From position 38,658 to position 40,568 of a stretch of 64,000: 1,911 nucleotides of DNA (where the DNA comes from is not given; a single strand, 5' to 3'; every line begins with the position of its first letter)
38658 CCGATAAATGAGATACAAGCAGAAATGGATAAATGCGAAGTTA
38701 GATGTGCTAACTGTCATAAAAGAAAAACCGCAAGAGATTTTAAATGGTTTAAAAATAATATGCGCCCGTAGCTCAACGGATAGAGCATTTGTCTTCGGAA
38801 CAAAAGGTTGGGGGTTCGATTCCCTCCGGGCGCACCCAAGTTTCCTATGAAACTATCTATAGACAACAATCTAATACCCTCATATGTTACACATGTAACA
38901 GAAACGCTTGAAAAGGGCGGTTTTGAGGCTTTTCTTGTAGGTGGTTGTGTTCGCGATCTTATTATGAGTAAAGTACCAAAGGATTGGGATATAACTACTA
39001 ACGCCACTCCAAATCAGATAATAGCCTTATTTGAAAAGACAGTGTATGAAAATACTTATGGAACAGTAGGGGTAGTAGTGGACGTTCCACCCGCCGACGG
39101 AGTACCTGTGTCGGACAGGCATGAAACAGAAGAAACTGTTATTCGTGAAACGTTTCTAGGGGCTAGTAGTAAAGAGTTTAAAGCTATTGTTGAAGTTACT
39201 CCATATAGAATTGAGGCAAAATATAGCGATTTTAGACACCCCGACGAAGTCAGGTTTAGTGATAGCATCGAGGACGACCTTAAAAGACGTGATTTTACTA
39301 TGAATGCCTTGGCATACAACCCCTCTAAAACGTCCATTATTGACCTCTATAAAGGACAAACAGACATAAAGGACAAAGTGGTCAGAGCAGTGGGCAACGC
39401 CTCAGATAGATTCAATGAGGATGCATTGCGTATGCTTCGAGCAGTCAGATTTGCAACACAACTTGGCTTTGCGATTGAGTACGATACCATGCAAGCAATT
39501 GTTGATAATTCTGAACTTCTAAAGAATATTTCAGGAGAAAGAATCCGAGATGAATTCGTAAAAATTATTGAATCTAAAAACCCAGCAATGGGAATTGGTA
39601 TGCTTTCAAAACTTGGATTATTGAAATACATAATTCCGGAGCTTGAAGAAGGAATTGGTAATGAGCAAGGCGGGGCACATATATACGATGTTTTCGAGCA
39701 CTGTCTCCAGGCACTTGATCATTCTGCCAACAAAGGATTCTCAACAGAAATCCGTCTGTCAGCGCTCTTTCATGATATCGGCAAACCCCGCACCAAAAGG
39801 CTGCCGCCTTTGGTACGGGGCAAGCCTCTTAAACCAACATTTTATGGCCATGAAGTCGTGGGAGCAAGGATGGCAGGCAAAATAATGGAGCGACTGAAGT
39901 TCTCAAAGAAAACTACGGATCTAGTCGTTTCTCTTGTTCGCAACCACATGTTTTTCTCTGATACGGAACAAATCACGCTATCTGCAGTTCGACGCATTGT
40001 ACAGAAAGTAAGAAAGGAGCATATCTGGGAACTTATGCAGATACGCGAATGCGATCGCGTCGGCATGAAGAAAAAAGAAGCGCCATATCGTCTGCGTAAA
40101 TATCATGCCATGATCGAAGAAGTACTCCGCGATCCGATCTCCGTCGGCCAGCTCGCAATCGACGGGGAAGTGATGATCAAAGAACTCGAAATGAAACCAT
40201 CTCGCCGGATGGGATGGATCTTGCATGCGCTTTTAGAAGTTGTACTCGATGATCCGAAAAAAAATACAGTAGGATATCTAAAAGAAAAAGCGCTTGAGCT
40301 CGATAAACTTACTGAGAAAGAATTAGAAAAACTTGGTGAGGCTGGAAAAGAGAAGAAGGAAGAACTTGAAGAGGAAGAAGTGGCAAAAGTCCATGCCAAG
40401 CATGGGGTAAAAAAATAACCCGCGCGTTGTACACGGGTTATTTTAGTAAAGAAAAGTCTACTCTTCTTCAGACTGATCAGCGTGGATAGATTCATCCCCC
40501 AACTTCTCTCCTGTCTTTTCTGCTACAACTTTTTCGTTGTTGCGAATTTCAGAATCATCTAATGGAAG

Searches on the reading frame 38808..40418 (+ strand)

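Call 9: search_protein_families(library=pfam, proteins=[window:38808-40418:+], max_evalue=0.001)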
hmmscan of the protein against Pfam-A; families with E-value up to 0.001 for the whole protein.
window:38808-40418:+ (536 aa): 4 families
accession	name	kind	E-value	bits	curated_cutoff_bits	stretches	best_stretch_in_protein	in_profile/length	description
PF01743.26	PolyA_pol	-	2e-35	122.3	23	2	115-193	48-126/126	Poly A polymerase head domain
PF12627.12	PolyA_pol_RNAbd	-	5.9e-21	74.4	22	1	220-281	1-62/64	Probable RNA and SrmB- binding site of polymerase A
PF01966.28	HD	-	8e-12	45.9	22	1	295-393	1-104/116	HD domain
PF13735.12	tRNA_NucTran2_2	-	7.1e-05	23.3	27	1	356-487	24-141/149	tRNA nucleotidyltransferase domain 2 putative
